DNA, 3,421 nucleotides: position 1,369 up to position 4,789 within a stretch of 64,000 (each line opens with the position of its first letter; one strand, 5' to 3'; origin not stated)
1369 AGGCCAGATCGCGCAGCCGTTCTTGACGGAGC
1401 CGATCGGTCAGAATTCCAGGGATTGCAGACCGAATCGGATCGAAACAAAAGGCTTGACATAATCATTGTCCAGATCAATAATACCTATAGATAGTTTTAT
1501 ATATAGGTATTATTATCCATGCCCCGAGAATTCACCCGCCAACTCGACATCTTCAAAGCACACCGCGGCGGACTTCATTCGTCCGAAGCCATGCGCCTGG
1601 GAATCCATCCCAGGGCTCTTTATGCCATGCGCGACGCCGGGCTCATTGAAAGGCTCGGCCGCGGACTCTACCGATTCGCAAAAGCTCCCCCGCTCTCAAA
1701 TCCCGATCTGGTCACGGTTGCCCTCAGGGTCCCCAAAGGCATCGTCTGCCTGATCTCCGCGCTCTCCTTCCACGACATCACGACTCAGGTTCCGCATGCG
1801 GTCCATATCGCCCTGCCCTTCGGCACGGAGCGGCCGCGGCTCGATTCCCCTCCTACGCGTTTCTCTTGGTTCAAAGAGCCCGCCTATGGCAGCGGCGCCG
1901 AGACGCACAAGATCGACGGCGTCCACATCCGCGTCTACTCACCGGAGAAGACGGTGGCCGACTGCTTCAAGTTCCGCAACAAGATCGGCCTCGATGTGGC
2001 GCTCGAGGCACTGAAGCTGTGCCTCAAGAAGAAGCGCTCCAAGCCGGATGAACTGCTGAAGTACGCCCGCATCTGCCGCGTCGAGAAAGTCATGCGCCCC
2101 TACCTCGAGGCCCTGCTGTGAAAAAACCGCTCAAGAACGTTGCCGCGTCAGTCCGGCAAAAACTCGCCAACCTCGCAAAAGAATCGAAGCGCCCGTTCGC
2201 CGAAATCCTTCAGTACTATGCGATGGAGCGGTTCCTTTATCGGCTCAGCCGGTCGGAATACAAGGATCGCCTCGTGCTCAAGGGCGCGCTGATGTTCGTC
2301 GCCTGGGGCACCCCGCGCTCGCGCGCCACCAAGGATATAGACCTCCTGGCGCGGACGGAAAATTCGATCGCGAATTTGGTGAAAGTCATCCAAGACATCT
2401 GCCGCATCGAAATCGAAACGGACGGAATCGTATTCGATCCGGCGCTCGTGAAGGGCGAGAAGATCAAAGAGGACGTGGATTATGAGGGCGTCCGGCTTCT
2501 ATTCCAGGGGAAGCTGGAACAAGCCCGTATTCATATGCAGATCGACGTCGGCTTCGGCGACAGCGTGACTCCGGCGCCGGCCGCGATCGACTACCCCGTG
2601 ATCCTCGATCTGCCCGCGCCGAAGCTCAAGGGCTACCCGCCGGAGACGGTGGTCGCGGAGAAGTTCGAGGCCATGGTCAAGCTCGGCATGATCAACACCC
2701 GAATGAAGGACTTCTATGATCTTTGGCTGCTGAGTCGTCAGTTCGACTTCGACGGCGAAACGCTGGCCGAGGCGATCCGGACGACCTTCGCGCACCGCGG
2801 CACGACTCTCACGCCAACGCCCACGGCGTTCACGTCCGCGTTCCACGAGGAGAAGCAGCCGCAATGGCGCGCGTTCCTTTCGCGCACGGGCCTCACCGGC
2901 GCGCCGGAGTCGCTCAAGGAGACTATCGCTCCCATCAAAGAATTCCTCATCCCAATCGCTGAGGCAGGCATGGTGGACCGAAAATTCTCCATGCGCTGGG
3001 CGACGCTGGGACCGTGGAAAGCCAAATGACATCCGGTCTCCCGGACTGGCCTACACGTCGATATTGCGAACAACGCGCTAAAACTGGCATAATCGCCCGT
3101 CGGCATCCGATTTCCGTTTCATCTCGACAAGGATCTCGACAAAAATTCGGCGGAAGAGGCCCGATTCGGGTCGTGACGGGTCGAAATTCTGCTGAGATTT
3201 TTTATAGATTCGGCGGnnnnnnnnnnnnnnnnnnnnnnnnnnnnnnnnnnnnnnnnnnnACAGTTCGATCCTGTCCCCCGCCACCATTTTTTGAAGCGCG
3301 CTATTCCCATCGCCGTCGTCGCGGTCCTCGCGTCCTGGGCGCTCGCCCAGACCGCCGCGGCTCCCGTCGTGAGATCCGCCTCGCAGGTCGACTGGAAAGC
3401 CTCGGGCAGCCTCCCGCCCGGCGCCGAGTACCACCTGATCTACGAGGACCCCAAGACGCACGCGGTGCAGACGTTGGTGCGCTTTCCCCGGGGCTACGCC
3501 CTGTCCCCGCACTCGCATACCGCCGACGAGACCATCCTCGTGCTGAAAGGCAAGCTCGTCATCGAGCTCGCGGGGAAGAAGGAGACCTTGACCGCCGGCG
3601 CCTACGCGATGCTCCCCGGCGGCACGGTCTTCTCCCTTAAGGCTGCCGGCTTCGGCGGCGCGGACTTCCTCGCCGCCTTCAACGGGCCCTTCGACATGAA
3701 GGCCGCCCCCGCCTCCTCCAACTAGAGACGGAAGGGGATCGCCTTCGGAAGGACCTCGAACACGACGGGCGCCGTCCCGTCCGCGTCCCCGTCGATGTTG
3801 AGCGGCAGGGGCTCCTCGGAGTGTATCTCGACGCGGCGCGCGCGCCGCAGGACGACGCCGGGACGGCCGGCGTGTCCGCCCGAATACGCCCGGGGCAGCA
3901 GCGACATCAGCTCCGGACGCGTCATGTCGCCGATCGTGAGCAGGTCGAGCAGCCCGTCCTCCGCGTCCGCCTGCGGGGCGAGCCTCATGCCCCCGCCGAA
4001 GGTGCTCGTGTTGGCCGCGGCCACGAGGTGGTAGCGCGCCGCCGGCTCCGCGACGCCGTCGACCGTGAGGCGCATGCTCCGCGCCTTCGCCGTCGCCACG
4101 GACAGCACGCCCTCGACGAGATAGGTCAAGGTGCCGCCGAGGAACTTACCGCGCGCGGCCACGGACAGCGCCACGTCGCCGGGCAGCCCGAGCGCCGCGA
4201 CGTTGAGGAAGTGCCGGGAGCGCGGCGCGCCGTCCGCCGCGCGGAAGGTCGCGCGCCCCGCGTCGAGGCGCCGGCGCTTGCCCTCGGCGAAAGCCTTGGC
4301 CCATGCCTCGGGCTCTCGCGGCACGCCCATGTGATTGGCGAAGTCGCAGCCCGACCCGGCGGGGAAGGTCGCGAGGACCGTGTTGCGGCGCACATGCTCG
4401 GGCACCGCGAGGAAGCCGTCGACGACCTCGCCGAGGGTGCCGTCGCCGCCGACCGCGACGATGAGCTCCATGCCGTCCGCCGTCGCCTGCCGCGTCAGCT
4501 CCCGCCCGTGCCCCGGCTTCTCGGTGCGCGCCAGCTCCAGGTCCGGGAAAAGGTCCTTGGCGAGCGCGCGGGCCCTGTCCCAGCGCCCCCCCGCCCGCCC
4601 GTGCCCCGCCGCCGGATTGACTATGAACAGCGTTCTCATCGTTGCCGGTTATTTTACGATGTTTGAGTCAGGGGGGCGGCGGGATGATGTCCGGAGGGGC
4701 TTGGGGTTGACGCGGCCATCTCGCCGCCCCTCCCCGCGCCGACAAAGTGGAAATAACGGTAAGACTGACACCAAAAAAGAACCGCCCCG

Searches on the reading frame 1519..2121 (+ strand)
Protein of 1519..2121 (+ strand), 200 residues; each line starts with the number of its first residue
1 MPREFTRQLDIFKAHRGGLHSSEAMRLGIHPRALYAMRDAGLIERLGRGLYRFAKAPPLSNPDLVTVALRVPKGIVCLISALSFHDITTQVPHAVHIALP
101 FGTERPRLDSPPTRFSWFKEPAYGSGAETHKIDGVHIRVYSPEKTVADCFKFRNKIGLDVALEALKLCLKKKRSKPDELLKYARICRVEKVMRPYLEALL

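Call 81: search_protein_families(library=pfam, proteins=[window:1519-2121:+], max_evalue=0.001)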
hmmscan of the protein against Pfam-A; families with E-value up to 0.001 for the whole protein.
window:1519-2121:+ (200 aa): 1 family
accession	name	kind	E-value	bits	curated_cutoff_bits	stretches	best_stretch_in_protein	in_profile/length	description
PF13338.12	AbiEi_4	-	2.2e-10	40.9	25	1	21-54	16-49/49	Transcriptional regulator, AbiEi antitoxin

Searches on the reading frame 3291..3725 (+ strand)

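Call 81: search_protein_families(library=pfam, proteins=[window:3291-3725:+], max_evalue=0.001)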
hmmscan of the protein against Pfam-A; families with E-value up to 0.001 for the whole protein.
window:3291-3725:+ (144 aa): 3 families
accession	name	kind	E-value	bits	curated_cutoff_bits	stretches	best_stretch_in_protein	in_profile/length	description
PF12973.13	Cupin_7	-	1.2e-09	38.4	27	1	26-114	4-85/105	ChrR Cupin-like domain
PF07883.17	Cupin_2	-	3.4e-09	36.7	27.2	1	62-124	2-64/70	Cupin domain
PF14499.12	DUF4437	-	2e-07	30.9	24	1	48-138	26-117/250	Domain of unknown function (DUF4437)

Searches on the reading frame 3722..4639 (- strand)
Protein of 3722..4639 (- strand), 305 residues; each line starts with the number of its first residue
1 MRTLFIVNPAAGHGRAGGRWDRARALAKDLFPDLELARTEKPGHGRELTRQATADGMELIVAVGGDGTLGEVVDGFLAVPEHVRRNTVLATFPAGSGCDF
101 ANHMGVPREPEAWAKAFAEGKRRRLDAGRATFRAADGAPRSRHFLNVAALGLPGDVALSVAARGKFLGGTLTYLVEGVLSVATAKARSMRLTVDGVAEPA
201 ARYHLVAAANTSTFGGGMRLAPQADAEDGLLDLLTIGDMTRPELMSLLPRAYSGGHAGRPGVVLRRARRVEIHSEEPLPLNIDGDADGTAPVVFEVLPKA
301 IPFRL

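Call 81: search_protein_families(library=pfam, proteins=[window:3722-4639:-], max_evalue=0.001)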
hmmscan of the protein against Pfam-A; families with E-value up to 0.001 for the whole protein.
window:3722-4639:- (305 aa): 2 families
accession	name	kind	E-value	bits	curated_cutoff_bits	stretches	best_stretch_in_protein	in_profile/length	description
PF19279.4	YegS_C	-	1e-35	123.2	27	1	159-301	13-154/158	YegS C-terminal NAD kinase beta sandwich-like domain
PF00781.29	DAGK_cat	-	3.5e-27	94.9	23.6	1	3-129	2-124/125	Diacylglycerol kinase catalytic domain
